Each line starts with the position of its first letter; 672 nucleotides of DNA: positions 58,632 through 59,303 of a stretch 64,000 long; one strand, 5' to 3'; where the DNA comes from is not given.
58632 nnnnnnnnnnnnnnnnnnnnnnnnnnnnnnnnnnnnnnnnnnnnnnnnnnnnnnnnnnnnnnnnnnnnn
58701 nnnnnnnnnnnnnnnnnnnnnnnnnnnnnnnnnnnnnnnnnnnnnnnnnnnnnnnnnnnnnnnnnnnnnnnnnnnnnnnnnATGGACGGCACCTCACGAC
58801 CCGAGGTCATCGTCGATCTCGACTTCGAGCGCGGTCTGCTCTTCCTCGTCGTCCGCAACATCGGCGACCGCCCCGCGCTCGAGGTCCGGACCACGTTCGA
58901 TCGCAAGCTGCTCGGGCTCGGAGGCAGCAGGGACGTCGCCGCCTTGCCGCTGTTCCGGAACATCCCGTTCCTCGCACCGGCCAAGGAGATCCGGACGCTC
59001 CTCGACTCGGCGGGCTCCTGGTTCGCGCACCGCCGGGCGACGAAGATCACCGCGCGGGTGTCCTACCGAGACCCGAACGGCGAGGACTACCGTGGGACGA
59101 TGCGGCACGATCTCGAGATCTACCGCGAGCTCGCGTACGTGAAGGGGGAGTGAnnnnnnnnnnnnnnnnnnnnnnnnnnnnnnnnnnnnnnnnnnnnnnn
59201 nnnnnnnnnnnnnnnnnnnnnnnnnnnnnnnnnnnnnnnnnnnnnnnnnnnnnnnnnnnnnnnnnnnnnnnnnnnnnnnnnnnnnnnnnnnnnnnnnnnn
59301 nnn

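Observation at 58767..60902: Orphan phage-tail-tube (gp19/TIGR02241) gene in a three-gene operon with an unknown 123-aa protein and an FHA-2TM protein: no sheath, baseplate, spike or capsid genes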

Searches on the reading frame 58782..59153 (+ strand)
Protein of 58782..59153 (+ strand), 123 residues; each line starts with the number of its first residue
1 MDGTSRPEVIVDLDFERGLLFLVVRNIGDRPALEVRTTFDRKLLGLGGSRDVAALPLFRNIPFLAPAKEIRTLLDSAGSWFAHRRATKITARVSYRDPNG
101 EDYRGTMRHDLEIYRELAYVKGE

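Call 3: search_protein_families(library=pfam, proteins=[window:58782-59153:+], max_evalue=0.1)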
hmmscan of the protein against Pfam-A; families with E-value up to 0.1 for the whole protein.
window:58782-59153:+ (123 aa): 0 families

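Call 4: search_protein_families(library=ncbifam, proteins=[window:58782-59153:+], max_evalue=0.1)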
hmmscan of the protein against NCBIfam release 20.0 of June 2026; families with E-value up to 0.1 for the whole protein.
window:58782-59153:+ (123 aa): 0 families

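Call 8: find_homologous_proteins(query=window:58782-59153:+, max_evalue=0.001)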
Query window:58782-59153:+ (123 aa): 311 proteins with E <= 0.001 among 327 candidates; the best 120 are listed.
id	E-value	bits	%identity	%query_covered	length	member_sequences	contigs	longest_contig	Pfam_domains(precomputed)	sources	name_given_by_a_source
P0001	3.9e-75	268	100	100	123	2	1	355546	-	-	-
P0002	4.0e-70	251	93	100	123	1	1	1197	-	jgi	jgi:hypothetical protein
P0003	1.4e-69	250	93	100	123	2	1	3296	-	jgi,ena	-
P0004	2.0e-69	249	93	100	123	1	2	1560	-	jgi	jgi:hypothetical protein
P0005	2.6e-69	249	93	100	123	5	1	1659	-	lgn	-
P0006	1.8e-68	246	92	100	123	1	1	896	-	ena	-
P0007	8.1e-64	231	85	100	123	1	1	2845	-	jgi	jgi:hypothetical protein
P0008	2.4e-63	230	91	93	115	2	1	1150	-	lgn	-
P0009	4.3e-63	229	85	100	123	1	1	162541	-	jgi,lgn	jgi:hypothetical protein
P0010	5.5e-63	228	85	100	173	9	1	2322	-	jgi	jgi:hypothetical protein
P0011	1.2e-62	227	84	98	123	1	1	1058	-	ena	-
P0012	1.9e-62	227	85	100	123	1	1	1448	-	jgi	jgi:hypothetical protein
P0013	3.2e-62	226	87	97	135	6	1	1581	-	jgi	jgi:hypothetical protein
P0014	2.4e-61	223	83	98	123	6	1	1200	-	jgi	jgi:hypothetical protein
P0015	4.8e-61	222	83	100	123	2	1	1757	-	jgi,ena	-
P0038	3.9e-54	200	75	100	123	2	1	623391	-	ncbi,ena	-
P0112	1.4e-36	143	58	99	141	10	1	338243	-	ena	-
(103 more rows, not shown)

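Call 10: find_related_loci(query=A1, collection=genome_contigs, flank=10000)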
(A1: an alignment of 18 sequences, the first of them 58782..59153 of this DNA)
Query A1 (123 aa) in genome_contigs; peptide patterns used: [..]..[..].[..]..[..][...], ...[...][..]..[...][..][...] (x = any residue, [..] = any of these).
155 stretches matched a pattern; 125 encode a relative of the query (tblastn E <= 1e-3); the best 80 are kept; 80 distinct loci.
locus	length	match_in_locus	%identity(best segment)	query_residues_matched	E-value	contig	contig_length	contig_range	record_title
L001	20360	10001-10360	73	4-123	2e-57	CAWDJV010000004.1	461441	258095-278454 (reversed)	MAG: uncultured Actinomycetes bacterium isolate MFD04850.bin.1.280 genome assembly, contig: contig_39670, whole genome s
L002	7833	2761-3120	73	4-123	1e-57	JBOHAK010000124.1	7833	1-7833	MAG: Gaiellaceae bacterium isolate SC-S_metawrap_bin.146 k127_4028045, whole genome shotgun sequence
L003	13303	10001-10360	73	4-123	3e-57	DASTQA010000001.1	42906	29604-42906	MAG TPA_asm: Gaiellaceae bacterium isolate SMAG_U2211 k141_1153318, whole genome shotgun sequence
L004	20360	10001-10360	73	4-123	2e-56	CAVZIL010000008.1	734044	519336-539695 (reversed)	MAG: uncultured Actinomycetes bacterium isolate MFD00962.bin.2.37 genome assembly, contig: contig_37625, whole genome sh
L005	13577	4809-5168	71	4-123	7e-56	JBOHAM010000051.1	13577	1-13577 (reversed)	MAG: Gaiellaceae bacterium isolate M3-S_metawrap_bin.263 k127_1411351, whole genome shotgun sequence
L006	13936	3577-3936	73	4-123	5e-56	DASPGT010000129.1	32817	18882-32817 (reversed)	MAG TPA_asm: Gaiellaceae bacterium isolate SMAG_U16458 k141_417605, whole genome shotgun sequence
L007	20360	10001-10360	70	4-123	2e-55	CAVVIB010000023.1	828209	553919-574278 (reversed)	MAG: uncultured Actinomycetes bacterium isolate MFD02840.bin.3.560 genome assembly, contig: contig_5508, whole genome sh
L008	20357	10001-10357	74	4-122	2e-55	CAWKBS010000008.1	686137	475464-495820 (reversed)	MAG: uncultured Actinomycetes bacterium isolate MFD00962.bin.2.208 genome assembly, contig: contig_21264, whole genome s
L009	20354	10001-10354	70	6-123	2e-55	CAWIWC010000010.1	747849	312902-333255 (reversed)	MAG: uncultured Actinomycetes bacterium isolate MFD04850.bin.1.100 genome assembly, contig: contig_4717, whole genome sh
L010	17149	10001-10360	70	4-123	1e-55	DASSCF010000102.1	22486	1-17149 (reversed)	MAG TPA_asm: Gaiellaceae bacterium isolate SMAG_U914 k141_1076840, whole genome shotgun sequence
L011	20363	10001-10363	74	3-123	5e-55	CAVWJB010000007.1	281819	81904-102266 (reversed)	MAG: uncultured Chloroflexia bacterium isolate MFD02242.bin.2.81 genome assembly, contig: contig_45427, whole genome sho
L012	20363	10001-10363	69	1-123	5e-55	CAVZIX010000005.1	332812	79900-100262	MAG: uncultured Actinomycetes bacterium isolate MFD02360.bin.1.161 genome assembly, contig: contig_1294, whole genome sh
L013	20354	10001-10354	71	6-123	4e-55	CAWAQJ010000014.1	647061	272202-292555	MAG: uncultured Actinomycetes bacterium isolate MFD02840.bin.1.400 genome assembly, contig: contig_37310, whole genome s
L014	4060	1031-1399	67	1-123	2e-54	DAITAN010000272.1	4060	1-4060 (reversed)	MAG TPA_asm: Gaiellaceae bacterium isolate CTOTU39263 NODE_4333_length_4060_cov_8.657678, whole genome shotgun sequence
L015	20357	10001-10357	73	4-122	7e-54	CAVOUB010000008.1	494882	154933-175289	MAG: uncultured Actinomycetes bacterium isolate MFD10007.bin.1.27 genome assembly, contig: contig_68009, whole genome sh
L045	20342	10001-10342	55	7-120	2e-37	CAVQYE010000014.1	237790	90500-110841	MAG: uncultured Actinomycetes bacterium isolate MFD05942.bin.2.212 genome assembly, contig: contig_47321, whole genome s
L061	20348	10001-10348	51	8-123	6e-35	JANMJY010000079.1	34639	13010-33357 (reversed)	MAG: Actinomycetes bacterium isolate OTE_64_metabat_291 OTE_64_k141_1670739, whole genome shotgun sequence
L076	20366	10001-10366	48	2-123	3e-32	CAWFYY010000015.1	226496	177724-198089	MAG: uncultured Gaiellaceae bacterium isolate MFD09267.bin.2.72 genome assembly, contig: contig_98597, whole genome shot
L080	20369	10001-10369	48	1-123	2e-32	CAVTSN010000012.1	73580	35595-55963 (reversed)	MAG: uncultured Gaiellaceae bacterium isolate MFD09267.bin.2.38 genome assembly, contig: contig_37616, whole genome shot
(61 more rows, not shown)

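Call 14: search_protein_families(library=padloc, proteins=[window:58782-59153:+], max_evalue=0.1)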
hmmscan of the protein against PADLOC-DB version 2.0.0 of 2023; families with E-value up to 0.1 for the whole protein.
window:58782-59153:+ (123 aa): 0 families
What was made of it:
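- On Known anti-phage defence systems (PADLOC-DB 2.0): No families matched for p123, the tube or the FHA protein (call 14).
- There is no PADLOC hit (call 14).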

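Call 15: search_protein_families(library=phrogs, proteins=[window:58782-59153:+], max_evalue=0.1)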
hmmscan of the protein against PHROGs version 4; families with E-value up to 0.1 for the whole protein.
window:58782-59153:+ (123 aa): 1 family
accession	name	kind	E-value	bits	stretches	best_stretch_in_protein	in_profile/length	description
phrog_9607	-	unknown function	4.3e-05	24.5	1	22-122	61-155/179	-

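Call 17: find_related_loci(query=A1, collection=viral_contigs, flank=10000)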
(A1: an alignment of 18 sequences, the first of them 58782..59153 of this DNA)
Query A1 (123 aa) in viral_contigs; peptide patterns used: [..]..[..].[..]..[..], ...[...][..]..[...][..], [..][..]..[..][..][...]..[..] (x = any residue, [..] = any of these).
17 stretches matched a pattern, but none encodes a relative of the query by tblastn (E <= 1e-3).

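Call 18: find_encoding_contigs(protein=P0038, flank=10000, max_places=3)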
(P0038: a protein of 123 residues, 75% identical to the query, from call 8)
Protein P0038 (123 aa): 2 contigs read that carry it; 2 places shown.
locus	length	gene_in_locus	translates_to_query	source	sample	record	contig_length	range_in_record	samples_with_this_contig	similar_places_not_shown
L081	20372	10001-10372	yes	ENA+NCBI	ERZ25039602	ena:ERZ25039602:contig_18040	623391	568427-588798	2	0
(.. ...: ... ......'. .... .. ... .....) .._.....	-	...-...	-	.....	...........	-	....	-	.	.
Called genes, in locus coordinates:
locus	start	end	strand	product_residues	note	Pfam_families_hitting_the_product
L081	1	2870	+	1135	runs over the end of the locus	PF12773:DZR (faint), PF13240:Zn_Ribbon_1, PF24463:DUF7577 (weak), PF00211:Guanylate_cyc, PF13191:AAA_16, PF13424:TPR_12 (weak)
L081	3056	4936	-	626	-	PF13088:BNR_2 (faint)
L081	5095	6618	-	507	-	-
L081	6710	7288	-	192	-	-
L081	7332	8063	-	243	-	PF00753:Lactamase_B, PF23023:Anti-Pycsar_Apyc1 (faint), PF12706:Lactamase_B_2 (faint)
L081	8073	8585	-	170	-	-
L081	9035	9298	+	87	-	-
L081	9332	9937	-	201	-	-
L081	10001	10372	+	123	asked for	-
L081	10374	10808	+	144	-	PF06841:Phage_T4_gp19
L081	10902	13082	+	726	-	PF01590:GAF (faint), PF07730:HisKA_3, PF02518:HATPase_c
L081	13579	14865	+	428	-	PF01168:Ala_racemase_N (faint), PF02784:Orn_Arg_deC_N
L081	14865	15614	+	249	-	PF00106:adh_short, PF08659:KR (faint), PF13561:adh_short_C2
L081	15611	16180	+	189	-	PF00903:Glyoxalase, PF13468:Glyoxalase_3 (weak), PF13669:Glyoxalase_4, PF18029:Glyoxalase_6, PF22677:Ble-like_N (faint)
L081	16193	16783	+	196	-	PF13560:HTH_31, PF01381:HTH_3, PF12844:HTH_19, PF13443:HTH_26, PF07883:Cupin_2, PF02311:AraC_binding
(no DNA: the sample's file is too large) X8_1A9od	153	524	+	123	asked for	-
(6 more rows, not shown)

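Call 20: find_encoding_contigs(protein=P0112, flank=10000, max_places=3)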
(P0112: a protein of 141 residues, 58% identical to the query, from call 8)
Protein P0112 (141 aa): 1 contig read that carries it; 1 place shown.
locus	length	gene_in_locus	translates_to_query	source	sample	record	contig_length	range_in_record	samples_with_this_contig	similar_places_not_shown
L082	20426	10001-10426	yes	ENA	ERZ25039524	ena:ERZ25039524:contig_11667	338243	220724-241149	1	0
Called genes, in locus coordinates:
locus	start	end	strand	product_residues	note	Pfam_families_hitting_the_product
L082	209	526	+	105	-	PF08486:SpoIID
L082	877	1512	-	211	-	-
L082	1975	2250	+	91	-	PF00082:Peptidase_S8 (weak)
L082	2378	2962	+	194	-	-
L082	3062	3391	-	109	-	PF00132:Hexapep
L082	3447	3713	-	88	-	PF00132:Hexapep (faint)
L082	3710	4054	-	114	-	-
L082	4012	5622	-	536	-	PF03721:UDPG_MGDP_dh_N, PF00984:UDPG_MGDP_dh, PF03720:UDPG_MGDP_dh_C, PF01408:GFO_IDH_MocA, PF22725:GFO_IDH_MocA_C3 (faint)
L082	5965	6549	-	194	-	PF02350:Epimerase_2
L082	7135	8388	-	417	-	-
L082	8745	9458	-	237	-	-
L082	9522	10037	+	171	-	PF00563:EAL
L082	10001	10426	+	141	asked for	-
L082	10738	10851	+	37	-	-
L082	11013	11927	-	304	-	PF00135:COesterase, PF20434:BD-FAE, PF07859:Abhydrolase_3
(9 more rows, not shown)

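Call 22: search_dna_similar(query=window:58782-59153:+, collection=phages, mode=protein, max_evalue=0.01, max_rows=20)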
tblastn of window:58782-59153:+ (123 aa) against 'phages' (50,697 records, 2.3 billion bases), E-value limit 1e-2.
No match.
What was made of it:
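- On Prophage tail module: No p123 relative occurs in IMG/VR or in phage genomes (calls 17, 22).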

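Call 26: predict_structure(alignment_id=A1)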
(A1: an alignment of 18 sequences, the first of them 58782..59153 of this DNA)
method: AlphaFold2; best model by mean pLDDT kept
length: 123 residues; sequences in the alignment: 18
mean_pLDDT: 85.8   pTM: 0.79
mean pLDDT of the five models: 85.8, 85.8, 85.4, 84.3, 83.2
residues with pLDDT >= 90: 57; 70-90: 54; 50-70: 8; < 50: 4
segments of 3 or more residues with pLDDT < 50: none
pLDDT, mean of each block of 10 residues (from residue 1): 76 89 94 94 81 82 95 86 80 95 94 73 47
secondary structure, 60 per line:
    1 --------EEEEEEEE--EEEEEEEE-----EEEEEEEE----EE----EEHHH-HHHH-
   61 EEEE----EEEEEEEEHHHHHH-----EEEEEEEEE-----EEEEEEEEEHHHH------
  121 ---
elements in order: E9-16 E19-26 E32-39 H56-59 E61-64 E69-76 H77-82 E88-96 E102-110 H111-114

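Call 30: fold_search(model_id=the predicted structure, library=pdb)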
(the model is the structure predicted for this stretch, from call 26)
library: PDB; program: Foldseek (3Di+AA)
matches with E <= 10: 1182; with E <= 0.001: 0
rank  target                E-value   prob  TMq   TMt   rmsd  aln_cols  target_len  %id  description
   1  8b5l_v                2.5e-03  1.00  0.46  0.38   5.7       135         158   16  Cryo-EM structure of ribosome-Sec61-TRAP (TRanslocon Associated Protein) translocon complex (released 2023-03-01)
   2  1xl4_A                3.9e-03  1.00  0.47  0.23   7.1       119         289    9  Intermediate gating structure 1 of the inwardly rectifying K+ channel KirBac3.1 (released 2004-12-07)
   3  9nms_A                4.3e-03  1.00  0.49  0.22   7.7       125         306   14  R162Q mutant of inwardly rectifying potassium channel Kir7.1 (released 2026-01-28)
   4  7pjj                  4.3e-03  0.85  0.24  0.06  10.2       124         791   14  Structure of the Family-3 Glycosyl Hydrolase BcpE2 from Streptomyces scabies (released 2022-07-13)
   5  9myg                  4.8e-03  1.00  0.43  0.40   5.5       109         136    9  Cryo-EM structure of Natrinema sp. J7-2 Type IV pilus, PilA1 (released 2025-11-26)
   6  2x41                  6.0e-03  0.69  0.24  0.08  10.7       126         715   13  Structure of beta-glucosidase 3B from Thermotoga neapolitana in complex with glucose (released 2010-02-09)
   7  2wli_B                6.4e-03  1.00  0.50  0.27   6.4       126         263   10  POTASSIUM CHANNEL FROM MAGNETOSPIRILLUM MAGNETOTACTICUM (released 2010-06-09)
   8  2wli_A                6.4e-03  1.00  0.49  0.25   7.1       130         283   11  POTASSIUM CHANNEL FROM MAGNETOSPIRILLUM MAGNETOTACTICUM (released 2010-06-09)
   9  1l6p                  6.7e-03  0.97  0.38  0.39   8.6       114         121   13  N-terminal of DsbD (residues 20-144) from E. coli. (released 2002-06-12)
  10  3isy                  7.5e-03  0.99  0.41  0.43   6.6       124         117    8  Crystal structure of an intracellular proteinase inhibitor (ipi, bsu11130) from bacillus subtilis at 2.61 A resolution (released 2009-09-15)
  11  4p94_B                7.5e-03  0.95  0.32  0.31   7.3       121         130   12  The crystal structure of the soluble domain of Sulfolobus acidocaldarius FlaF (residues 35-164) (released 2015-04-22)
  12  4zbh                  7.5e-03  0.82  0.29  0.29   8.1       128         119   15  THE CRYSTAL STRUCTURE OF THE SOLUBLE DOMAIN OF SULFOLOBUS ACIDOCALDARIUS FLAF (released 2015-04-29)
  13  2wlm_A                8.9e-03  1.00  0.48  0.25   7.3       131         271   10  POTASSIUM CHANNEL FROM MAGNETOSPIRILLUM MAGNETOTACTICUM (released 2010-06-09)
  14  8bl3                  9.4e-03  1.00  0.38  0.34   4.6       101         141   17  De novo single-chain immunoglobulin dimer scIg12 (released 2023-10-04)
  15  7n9k                  9.9e-03  1.00  0.49  0.25   6.9       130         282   12  KirBac3.1 L124M mutant (released 2021-12-29)
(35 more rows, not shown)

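Call 31: fold_search(model_id=the predicted structure, library=viral)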
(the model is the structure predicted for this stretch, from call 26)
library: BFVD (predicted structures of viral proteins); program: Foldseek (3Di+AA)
matches with E <= 10: 1031; with E <= 0.001: 2
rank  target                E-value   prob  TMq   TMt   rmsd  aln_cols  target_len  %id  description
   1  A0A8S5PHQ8            7.2e-06  1.00  0.62  0.34   4.6       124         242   10  Uncharacterized protein [Siphoviridae sp. ctUGQ45]
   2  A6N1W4                9.5e-04  1.00  0.49  0.38   5.8       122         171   16  Uncharacterized protein [Microbacterium phage Min1]
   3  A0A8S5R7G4            1.2e-03  1.00  0.37  0.20  11.6       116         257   17  Uncharacterized protein [virus sp. ctah610]
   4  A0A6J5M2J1            2.7e-03  1.00  0.42  0.23   4.2       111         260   11  Secretion system C-terminal sorting domain [uncultured Caudovirales phage]
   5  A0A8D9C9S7            3.6e-03  1.00  0.42  0.21   6.8       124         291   13  Putative Fn3-like protein [uncultured marine phage]
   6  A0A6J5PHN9            3.6e-03  0.98  0.33  0.15   7.0       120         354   12  Uncharacterized protein [uncultured Caudovirales phage]
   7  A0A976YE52            5.0e-03  1.00  0.49  0.38   6.9       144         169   11  (no name in the UniProt tables at hand)
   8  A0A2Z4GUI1            9.7e-03  0.95  0.35  0.26  10.2       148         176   12  (no name in the UniProt tables at hand)
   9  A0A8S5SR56            1.0e-02  1.00  0.46  0.37   4.6       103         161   14  Uncharacterized protein [Siphoviridae sp. ctJyX12]
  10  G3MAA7                1.1e-02  0.97  0.36  0.09   6.3       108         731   10  Gp366 [Bacillus phage G]
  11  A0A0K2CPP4            1.4e-02  1.00  0.46  0.08   5.4       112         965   10  LamG-like jellyroll fold domain-containing protein [Brevibacillus phage SecTim467]
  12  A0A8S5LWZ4            1.8e-02  0.82  0.34  0.19  11.3       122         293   11  Uncharacterized protein [Myoviridae sp. ctZgq1]
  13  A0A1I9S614            2.1e-02  0.96  0.40  0.23   7.8       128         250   16  (no name in the UniProt tables at hand)
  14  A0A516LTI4            2.1e-02  0.85  0.33  0.17   8.8       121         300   12  (no name in the UniProt tables at hand)
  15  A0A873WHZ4            2.2e-02  0.94  0.36  0.44   6.1       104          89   10  Uncharacterized protein [Streptomyces phage Shady]
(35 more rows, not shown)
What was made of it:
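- p123 has weak links to phage proteins of unknown function: phrog_9607 at 4e-5 (call 15), and a best BFVD fold match to an uncharacterised siphovirus protein with TM 0.62 (call 31).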

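Call 36: search_solved_structures(query=A1, max_evalue=10)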
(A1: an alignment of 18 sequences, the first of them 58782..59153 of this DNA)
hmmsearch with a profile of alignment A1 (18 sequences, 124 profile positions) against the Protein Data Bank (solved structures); distinct sequences matched with E-value up to 10: 0.
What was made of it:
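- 58782..59153 (+): p123: a 123-aa, basic (pI 9.1), cytoplasmic beta-sandwich protein. It belongs to a new family and is the obligate genomic partner of the tube gene. No hit in Pfam, NCBIfam, PADLOC or PDB sequences (calls 3, 4, 14, 36).
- Tried and rejected: Pfam, NCBIfam, PADLOC and a PDB profile search all gave nothing (calls 3, 4, 14, 36).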

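Call 42: search_protein_representatives(alignment_id=A1)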
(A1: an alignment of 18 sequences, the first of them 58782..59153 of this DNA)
Query: 18 sequences, 124 profile positions. Proteins with E-value up to 0.001 (for the whole library): 1406; up to 1e-10: 406; up to 1e-30: 84. The best 150 are listed.
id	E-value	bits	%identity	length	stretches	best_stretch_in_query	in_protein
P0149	5.7e-51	187.9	-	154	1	5-121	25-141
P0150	2.0e-48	179.7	-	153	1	3-122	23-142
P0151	1.3e-46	173.9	-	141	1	3-123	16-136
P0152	7.2e-45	168.2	-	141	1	3-123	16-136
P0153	1.7e-44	167.0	-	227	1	5-122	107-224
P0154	2.4e-44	166.5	-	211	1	5-121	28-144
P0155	1.0e-43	164.5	-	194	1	3-112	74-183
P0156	1.7e-43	163.8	-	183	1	6-122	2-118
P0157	2.5e-43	163.2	-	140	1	5-120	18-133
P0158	7.6e-43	161.7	-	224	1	2-120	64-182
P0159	8.4e-43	161.6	-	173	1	6-122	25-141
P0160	2.5e-42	160.0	-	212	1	6-123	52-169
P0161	3.7e-42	159.5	-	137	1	6-121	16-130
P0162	2.1e-41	157.1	-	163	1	4-121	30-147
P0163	2.1e-41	157.0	-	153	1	6-117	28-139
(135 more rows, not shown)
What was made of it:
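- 58782..59153 (+): The search found 311 homologues, and 1406 50%-identity clusters, all small stand-alone proteins (calls 8, 42).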

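Call 44: search_dna_similar(query=window:58782-59153:+, collection=plasmids, mode=protein, max_evalue=0.01, max_rows=20)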
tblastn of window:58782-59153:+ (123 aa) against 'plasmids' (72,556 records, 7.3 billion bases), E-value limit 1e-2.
No match.
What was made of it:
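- p123 is absent from viral contigs, phage genomes and plasmids (calls 17, 22, 44). It is absent from plasmids, phages and viral contigs (calls 17, 22, 44).
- Tried and rejected: It is absent from viral contigs, phage genomes and plasmids (calls 17, 22, 44).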
